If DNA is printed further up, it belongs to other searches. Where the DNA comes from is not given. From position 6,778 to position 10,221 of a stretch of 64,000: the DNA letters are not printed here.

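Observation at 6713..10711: Giant secreted beta-helix/SH3b/SLT lytic-transglycosylase protein divergent from a C39-like peptidase across a 36-bp perfect palindrome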

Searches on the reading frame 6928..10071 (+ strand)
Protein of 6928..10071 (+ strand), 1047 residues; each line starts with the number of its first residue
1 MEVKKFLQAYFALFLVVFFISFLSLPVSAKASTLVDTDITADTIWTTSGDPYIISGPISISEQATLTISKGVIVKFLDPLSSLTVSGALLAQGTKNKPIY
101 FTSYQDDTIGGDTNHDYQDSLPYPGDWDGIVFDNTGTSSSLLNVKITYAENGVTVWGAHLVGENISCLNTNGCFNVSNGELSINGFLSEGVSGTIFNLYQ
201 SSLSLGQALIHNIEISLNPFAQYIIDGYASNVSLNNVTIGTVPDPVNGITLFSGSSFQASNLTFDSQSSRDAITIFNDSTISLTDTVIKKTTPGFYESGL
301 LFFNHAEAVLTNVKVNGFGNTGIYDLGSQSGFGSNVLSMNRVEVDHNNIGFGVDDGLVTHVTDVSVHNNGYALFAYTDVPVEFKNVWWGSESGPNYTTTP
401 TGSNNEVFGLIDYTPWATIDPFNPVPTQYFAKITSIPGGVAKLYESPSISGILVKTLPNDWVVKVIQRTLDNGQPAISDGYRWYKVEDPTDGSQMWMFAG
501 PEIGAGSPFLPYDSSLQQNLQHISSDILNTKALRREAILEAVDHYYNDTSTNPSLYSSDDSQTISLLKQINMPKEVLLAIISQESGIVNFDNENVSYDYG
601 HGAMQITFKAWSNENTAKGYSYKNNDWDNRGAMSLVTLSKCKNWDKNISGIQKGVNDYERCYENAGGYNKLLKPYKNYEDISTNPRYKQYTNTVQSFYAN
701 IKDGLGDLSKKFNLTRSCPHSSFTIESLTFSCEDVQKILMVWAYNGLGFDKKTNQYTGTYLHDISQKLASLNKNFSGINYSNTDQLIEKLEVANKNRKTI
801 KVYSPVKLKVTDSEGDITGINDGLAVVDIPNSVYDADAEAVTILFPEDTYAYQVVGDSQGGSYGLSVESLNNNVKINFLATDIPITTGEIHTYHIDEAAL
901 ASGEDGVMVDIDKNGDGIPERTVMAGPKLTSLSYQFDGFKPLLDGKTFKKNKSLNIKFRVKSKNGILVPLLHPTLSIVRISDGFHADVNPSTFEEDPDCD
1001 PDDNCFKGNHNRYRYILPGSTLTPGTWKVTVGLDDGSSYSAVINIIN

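Call 3: search_protein_families(library=pfam, proteins=[window:6928-10071:+], max_evalue=1)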
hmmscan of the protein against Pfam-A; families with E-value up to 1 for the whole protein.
window:6928-10071:+ (1047 aa): 0 families

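Call 7: search_protein_families(library=ncbifam, proteins=[window:6928-10071:+], max_evalue=1)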
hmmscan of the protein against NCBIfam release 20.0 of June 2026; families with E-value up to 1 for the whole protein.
window:6928-10071:+ (1047 aa): 1 family
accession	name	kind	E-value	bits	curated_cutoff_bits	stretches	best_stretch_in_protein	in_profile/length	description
NF038114.1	rightmost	domain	0.00045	20.5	35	1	946-1044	14-111/113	PxKF domain-containing protein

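Call 8: search_solved_structures(query=window:6928-10071:+, max_evalue=10, show_alignments=3)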
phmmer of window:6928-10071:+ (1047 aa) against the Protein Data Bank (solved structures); distinct sequences matched with E-value up to 10: 1.
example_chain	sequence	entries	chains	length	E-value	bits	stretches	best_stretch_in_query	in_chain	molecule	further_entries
4qqr_A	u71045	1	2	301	0.027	15.5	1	773-836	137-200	3,5-epimerase/4-reductase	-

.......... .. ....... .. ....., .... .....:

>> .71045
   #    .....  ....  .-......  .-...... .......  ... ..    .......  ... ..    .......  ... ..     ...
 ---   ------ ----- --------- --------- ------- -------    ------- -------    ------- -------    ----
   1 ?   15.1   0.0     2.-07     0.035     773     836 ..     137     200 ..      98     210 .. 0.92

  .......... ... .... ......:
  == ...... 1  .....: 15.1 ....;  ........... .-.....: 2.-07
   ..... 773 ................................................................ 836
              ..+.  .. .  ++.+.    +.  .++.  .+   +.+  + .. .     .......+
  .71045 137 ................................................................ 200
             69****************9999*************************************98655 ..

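Call 9: find_homologous_proteins(query=window:6928-10071:+, max_evalue=0.001)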
Query window:6928-10071:+ (1047 aa): 34 proteins with E <= 0.001 among 8000 candidates.
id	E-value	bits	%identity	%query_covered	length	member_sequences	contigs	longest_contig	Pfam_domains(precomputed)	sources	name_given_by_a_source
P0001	0.0e+0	2390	100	100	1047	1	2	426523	-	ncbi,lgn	-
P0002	0.0e+0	1484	62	91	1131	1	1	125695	PF28492.1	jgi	-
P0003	0.0e+0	1475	65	88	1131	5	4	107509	-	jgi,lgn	jgi:hypothetical protein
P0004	7.8e-193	661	38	99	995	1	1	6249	PF13229.13,PF28492.1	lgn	-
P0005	1.7e-190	654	38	92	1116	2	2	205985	PF13229.13,PF08239.18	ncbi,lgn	-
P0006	4.7e-179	616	48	55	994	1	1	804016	PF13229.13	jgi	jgi:hypothetical protein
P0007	5.4e-169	582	38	99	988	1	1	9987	PF28492.1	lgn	-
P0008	8.0e-71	257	43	10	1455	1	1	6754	PF13229.13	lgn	-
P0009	8.2e-71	257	41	10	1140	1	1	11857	PF07519.18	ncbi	-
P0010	3.1e-64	236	42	10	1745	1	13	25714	PF13229.13,PF00404.25,PF18962.8,PF13860.13,PF28492.1,PF05048.20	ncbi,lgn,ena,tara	tara:strand:+ start:322 stop:5559 length:5238 start_codon:yes stop_codon:yes gene_type:complete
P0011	1.4e-57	214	41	11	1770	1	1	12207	PF13229.13,PF13585.13,PF00404.25,PF18962.8,PF13860.13,PF28492.1,PF05048.20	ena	-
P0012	4.1e-55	205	46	9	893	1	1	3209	PF13229.13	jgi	jgi:hypothetical protein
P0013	8.9e-47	178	42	13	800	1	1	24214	PF13229.13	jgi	jgi:hypothetical protein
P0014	2.4e-45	173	41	9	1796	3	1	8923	PF13229.13,PF00963.25,PF18962.8,PF13860.13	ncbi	-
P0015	1.1e-41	161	46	8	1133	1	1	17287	PF13229.13,PF13860.13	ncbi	-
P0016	2.0e-40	157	43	12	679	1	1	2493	PF13229.13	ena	-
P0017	1.0e-38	151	42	12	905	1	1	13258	PF13229.13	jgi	jgi:hypothetical protein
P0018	6.4e-37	145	49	11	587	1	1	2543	PF13582.13,PF13229.13,PF13688.13,PF28492.1,PF13583.12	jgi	jgi:hypothetical protein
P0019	3.2e-36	143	39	9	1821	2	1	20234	PF13229.13,PF13517.13,PF13860.13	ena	-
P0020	8.6e-33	131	30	40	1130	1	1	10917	PF02450.22,PF24096.3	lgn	-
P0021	3.7e-31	126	30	41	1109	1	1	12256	PF13229.13,PF02450.22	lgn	-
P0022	2.0e-30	124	39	15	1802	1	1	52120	PF13229.13,PF00395.26,PF20578.5,PF05048.20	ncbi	-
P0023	3.2e-26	110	29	40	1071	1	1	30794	PF02450.22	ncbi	-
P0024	1.9e-25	107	41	10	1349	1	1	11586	PF13229.13,PF11197.14,PF03793.25,PF28492.1,PF05048.20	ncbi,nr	ncbi:MAG: right-handed parallel beta-helix repeat-containing protein [Phycisphaerae bacterium]|nr:ri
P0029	1.5e-19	88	46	8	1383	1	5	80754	PF13229.13,PF02450.22,PF24096.3,PF05048.20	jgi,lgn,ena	jgi:hypothetical protein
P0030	1.4e-17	81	48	9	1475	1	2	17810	PF13229.13,PF05593.20,PF25023.2,PF20148.5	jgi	jgi:RHS repeat-associated protein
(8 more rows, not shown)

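Call 10: search_protein_families(library=pfam, proteins=[P0002, P0003, P0004, P0005, P0006, P0007, P0020, P0023], max_evalue=0.1)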
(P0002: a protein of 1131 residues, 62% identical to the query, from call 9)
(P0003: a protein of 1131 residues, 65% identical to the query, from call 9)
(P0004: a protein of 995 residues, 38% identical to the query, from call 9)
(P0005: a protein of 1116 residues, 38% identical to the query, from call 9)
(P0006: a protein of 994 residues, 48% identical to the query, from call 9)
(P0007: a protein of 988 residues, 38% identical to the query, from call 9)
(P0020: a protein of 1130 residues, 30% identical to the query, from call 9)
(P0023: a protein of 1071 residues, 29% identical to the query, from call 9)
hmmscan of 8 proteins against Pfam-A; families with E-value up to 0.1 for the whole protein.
P0002 (1131 aa): 2 families
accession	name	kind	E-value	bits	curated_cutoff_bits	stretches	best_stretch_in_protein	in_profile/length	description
PF08239.17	SH3_3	-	0.077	13.6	27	0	438-489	2-43/54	Bacterial SH3 domain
PF16403.11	Bact_surface_Ig-like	-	0.084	13.4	27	0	979-1015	35-71/71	Bacterial surface protein, Ig-like domain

P0003 (1131 aa): 1 family
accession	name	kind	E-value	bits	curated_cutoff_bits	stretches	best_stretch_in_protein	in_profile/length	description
PF16403.11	Bact_surface_Ig-like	-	0.065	13.7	27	0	979-1015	35-71/71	Bacterial surface protein, Ig-like domain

P0004 (995 aa): 2 families
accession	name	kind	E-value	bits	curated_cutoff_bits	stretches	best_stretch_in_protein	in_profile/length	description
PF13229.12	Beta_helix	-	0.00012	22.2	25.9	1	145-270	23-149/158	Right handed beta helix region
PF08239.17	SH3_3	-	0.00015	22.3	27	1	388-440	2-44/54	Bacterial SH3 domain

P0005 (1116 aa): 4 families
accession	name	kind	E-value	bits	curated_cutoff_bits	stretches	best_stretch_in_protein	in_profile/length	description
PF13229.12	Beta_helix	-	4.2e-06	26.9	25.9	1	224-371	12-152/158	Right handed beta helix region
PF08239.17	SH3_3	-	4.3e-06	27.2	27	1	435-491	3-48/54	Bacterial SH3 domain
PF01464.25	SLT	-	0.022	14.7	21.3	0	566-613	10-54/117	Transglycosylase SLT domain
PF19804.4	DUF6287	-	0.068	12.9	26.3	0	922-940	12-32/34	Domain of unknown function (DUF6287)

P0006 (994 aa): 2 families
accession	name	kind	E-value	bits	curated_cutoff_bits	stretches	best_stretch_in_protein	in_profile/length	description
PF13229.12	Beta_helix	-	2.3e-06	27.8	25.9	1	150-265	23-132/158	Right handed beta helix region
PF08239.17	SH3_3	-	0.00023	21.7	27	1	319-371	2-44/54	Bacterial SH3 domain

P0007 (988 aa): 1 family
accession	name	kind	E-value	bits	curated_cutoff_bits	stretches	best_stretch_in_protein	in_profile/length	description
PF08239.17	SH3_3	-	0.00084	19.9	27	1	388-437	2-41/54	Bacterial SH3 domain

P0020 (1130 aa): 6 families
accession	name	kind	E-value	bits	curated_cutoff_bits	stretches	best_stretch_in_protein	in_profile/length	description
PF02450.21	LCAT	-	3.8e-13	49.9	21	1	470-675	66-249/392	Lecithin:cholesterol acyltransferase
PF24096.1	DUF7379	-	4.2e-09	37.1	33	1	515-590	46-118/191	Domain of unknown function (DUF7379)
PF05990.18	DUF900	-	0.0002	21.4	20.5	1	520-581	72-134/232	Alpha/beta hydrolase of unknown function (DUF900)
PF05057.20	DUF676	-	0.00081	19.4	20.3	1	533-581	68-120/217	Putative serine esterase (DUF676)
PF02089.21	Palm_thioest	-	0.0013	18.9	26.8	1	528-587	61-113/254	Palmitoyl protein thioesterase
PF07819.20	PGAP1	-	0.0054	17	24.3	1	536-590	85-135/233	PGAP1-like alpha/beta domain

P0023 (1071 aa): 11 families
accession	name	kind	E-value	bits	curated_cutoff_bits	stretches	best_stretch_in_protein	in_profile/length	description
PF02450.21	LCAT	-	5.1e-21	75.8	21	1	490-648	71-233/392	Lecithin:cholesterol acyltransferase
PF24096.1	DUF7379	-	4.9e-05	23.8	33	1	524-581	56-117/191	Domain of unknown function (DUF7379)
PF01674.24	Lipase_2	-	0.0011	19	20.3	1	490-558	20-94/219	Lipase (class 2)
PF00561.26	Abhydrolase_1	-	0.0021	18.2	25.8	1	518-578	48-108/245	alpha/beta hydrolase fold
PF02089.21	Palm_thioest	-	0.0045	17.2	26.8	1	522-599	51-120/254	Palmitoyl protein thioesterase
PF12146.15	Hydrolase_4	-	0.0059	16.4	27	1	520-571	57-106/239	Serine aminopeptidase, S33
PF05990.18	DUF900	-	0.013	15.4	20.5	1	515-557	70-112/232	Alpha/beta hydrolase of unknown function (DUF900)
PF12697.13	Abhydrolase_6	-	0.031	15.4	26.3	0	509-574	44-93/217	Alpha/beta hydrolase family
PF01840.22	TCL1_MTCP1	-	0.056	13.5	25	0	603-641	70-108/116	TCL1/MTCP1 family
PF07819.20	PGAP1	-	0.059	13.5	24.3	0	524-580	74-133/233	PGAP1-like alpha/beta domain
PF06821.19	Ser_hydrolase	-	0.061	13.7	22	0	535-578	51-94/172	Serine hydrolase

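Call 12: find_encoding_contigs(protein=P0001, flank=3000, max_places=3)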
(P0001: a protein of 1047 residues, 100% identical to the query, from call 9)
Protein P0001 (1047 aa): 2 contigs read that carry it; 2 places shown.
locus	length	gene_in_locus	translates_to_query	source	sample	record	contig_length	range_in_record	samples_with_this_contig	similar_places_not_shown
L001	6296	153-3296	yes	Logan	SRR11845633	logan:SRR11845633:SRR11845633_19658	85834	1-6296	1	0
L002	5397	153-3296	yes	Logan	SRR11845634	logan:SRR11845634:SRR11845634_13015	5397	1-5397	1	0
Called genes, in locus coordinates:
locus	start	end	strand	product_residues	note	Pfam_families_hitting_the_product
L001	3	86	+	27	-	?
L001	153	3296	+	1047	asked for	-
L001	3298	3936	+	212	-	-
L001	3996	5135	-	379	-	PF02353:CMAS, PF13489:Methyltransf_23, PF01728:FtsJ (weak), PF08241:Methyltransf_11, PF08242:Methyltransf_12, PF13649:Methyltransf_25, PF13847:Methyltransf_31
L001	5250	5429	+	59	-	-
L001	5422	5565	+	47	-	-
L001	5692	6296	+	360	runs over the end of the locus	PF00226:DnaJ, PF01556:DnaJ_C, PF00684:DnaJ_CXXCXGXG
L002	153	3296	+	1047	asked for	-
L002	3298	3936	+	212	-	-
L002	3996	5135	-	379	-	PF02353:CMAS, PF13489:Methyltransf_23, PF01728:FtsJ (weak), PF08241:Methyltransf_11, PF08242:Methyltransf_12, PF13649:Methyltransf_25, PF13847:Methyltransf_31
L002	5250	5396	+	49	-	?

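Call 13: find_encoding_contigs(protein=P0002, flank=5000, max_places=3)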
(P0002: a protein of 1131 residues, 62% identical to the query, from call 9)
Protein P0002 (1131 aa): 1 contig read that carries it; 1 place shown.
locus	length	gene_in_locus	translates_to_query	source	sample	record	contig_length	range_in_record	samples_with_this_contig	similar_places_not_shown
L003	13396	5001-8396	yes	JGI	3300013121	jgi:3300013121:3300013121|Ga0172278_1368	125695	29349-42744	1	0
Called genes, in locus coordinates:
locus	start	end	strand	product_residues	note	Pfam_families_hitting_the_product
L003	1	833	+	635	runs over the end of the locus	PF00012:HSP70, PF06723:MreB_Mbl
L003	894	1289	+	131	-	PF06262:Zincin_1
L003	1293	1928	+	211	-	PF00702:Hydrolase, PF13419:HAD_2, PF13242:Hydrolase_like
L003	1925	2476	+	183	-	PF01625:PMSR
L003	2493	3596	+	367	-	-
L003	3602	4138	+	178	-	PF13302:Acetyltransf_3, PF00583:Acetyltransf_1, PF13508:Acetyltransf_7 (faint)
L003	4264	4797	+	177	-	-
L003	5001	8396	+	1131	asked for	PF28492:Beta_helix_4 (weak)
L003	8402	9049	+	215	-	-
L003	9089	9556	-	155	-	-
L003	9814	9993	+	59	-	-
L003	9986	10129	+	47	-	-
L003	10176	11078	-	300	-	-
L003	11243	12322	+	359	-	PF00226:DnaJ, PF01556:DnaJ_C, PF00684:DnaJ_CXXCXGXG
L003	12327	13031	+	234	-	PF01177:Asp_Glu_race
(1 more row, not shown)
